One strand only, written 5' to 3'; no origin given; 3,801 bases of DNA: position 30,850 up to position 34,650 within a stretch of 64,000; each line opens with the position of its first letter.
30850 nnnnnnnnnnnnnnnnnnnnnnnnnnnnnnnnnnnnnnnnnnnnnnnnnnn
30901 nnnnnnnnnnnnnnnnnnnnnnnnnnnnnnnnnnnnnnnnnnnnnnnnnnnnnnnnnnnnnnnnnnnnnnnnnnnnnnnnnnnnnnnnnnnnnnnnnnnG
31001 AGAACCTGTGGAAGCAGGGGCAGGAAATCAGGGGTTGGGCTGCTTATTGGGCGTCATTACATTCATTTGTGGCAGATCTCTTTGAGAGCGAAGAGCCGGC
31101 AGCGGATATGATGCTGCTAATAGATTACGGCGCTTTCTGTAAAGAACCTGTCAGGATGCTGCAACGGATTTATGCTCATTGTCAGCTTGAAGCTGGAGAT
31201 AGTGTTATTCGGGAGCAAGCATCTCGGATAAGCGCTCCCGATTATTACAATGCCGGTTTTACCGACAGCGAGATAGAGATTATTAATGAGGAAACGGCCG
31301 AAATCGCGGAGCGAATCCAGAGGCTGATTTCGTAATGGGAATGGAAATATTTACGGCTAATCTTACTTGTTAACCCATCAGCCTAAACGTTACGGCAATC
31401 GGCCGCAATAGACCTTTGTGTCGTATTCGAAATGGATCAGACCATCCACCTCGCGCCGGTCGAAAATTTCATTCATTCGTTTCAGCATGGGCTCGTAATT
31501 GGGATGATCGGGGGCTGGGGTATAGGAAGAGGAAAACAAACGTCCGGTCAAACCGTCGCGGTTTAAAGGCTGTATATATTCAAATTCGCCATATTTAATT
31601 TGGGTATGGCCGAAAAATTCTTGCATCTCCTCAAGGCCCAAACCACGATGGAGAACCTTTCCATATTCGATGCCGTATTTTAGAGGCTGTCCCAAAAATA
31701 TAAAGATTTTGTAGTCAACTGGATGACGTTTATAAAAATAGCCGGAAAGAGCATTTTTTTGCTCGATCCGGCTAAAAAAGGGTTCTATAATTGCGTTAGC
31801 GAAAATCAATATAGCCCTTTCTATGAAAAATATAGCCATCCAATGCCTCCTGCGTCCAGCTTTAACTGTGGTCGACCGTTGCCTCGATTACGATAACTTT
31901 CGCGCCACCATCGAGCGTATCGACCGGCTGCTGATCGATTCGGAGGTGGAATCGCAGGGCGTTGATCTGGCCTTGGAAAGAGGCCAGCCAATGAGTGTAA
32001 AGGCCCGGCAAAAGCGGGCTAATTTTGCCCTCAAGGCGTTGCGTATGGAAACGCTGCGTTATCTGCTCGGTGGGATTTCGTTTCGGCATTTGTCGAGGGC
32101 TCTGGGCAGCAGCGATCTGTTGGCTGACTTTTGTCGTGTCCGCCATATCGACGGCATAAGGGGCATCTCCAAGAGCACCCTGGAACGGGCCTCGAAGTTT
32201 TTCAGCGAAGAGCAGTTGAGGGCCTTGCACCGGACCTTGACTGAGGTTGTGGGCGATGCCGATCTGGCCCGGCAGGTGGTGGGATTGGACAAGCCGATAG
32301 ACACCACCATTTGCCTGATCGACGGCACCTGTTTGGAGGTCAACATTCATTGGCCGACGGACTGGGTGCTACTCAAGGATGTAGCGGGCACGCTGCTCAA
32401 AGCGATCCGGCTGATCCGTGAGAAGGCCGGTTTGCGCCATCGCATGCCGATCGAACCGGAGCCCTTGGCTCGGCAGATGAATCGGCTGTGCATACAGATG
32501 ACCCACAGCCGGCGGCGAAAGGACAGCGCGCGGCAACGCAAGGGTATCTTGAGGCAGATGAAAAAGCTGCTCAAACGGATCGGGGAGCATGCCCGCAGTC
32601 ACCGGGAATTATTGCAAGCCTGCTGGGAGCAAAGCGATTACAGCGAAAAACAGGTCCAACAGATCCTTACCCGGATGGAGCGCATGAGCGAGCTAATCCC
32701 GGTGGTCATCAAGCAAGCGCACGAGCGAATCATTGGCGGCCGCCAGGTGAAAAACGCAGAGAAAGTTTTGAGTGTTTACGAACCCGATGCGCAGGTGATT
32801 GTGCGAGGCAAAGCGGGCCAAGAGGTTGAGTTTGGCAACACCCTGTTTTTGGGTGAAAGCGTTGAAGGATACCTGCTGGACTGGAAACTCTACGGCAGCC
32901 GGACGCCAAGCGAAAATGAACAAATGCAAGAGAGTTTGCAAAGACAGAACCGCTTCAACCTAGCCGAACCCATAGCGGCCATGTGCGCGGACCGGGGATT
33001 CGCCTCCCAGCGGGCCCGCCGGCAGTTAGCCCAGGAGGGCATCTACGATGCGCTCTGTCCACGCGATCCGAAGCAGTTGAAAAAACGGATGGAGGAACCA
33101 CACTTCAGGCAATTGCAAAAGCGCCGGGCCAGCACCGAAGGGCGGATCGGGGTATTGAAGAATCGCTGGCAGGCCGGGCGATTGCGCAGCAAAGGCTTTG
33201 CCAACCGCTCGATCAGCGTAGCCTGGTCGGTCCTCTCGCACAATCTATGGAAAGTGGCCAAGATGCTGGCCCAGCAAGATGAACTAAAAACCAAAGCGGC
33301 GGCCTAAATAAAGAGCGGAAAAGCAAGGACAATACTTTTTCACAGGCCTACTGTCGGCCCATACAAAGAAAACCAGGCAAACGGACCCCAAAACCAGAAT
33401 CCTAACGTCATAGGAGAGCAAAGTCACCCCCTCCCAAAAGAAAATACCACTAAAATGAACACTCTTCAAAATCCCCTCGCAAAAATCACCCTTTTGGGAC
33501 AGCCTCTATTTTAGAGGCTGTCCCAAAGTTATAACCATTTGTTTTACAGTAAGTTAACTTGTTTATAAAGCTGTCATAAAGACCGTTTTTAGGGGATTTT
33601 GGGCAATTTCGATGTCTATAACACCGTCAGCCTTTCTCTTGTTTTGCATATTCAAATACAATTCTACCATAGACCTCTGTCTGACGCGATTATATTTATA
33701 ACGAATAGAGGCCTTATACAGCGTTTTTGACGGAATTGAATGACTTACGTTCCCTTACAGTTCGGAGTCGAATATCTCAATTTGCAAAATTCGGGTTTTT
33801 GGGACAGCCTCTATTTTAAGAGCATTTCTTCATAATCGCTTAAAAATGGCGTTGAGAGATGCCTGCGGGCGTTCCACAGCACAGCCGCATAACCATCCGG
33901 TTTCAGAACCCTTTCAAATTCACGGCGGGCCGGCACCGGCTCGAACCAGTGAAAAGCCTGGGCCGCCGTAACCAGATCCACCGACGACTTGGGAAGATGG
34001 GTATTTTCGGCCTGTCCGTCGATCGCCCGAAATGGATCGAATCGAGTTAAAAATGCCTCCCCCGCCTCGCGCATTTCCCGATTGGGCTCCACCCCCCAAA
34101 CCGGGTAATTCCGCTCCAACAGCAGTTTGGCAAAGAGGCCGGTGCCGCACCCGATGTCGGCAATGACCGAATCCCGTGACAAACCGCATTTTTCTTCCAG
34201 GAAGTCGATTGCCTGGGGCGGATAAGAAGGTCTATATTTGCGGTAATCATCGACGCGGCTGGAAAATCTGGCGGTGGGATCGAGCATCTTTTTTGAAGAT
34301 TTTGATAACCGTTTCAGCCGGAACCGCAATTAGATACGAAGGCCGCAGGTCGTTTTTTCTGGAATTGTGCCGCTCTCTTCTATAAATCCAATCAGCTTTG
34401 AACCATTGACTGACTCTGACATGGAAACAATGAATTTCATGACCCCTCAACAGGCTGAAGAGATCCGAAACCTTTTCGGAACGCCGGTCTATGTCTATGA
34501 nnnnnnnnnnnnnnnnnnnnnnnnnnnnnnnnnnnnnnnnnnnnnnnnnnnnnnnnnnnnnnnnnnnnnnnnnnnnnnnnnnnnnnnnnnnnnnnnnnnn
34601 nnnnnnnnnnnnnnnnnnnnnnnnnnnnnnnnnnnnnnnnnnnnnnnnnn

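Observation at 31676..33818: IS5 and a MITE stacked at one target with a triplicated 7-bp site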

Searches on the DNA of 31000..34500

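Call 57: search_rna_families(source=window, start=31000, end=34500, threshold=evalue, max_evalue=0.1)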
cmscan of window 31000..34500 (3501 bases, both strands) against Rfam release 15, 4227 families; matches with E-value up to 0.1: 1.
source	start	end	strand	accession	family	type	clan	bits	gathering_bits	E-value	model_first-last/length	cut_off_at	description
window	33470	33523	+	RF02677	NsiR4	Gene; sRNA;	-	21.9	40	0.1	1-65/65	no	Nitrogen stress-induced RNA 4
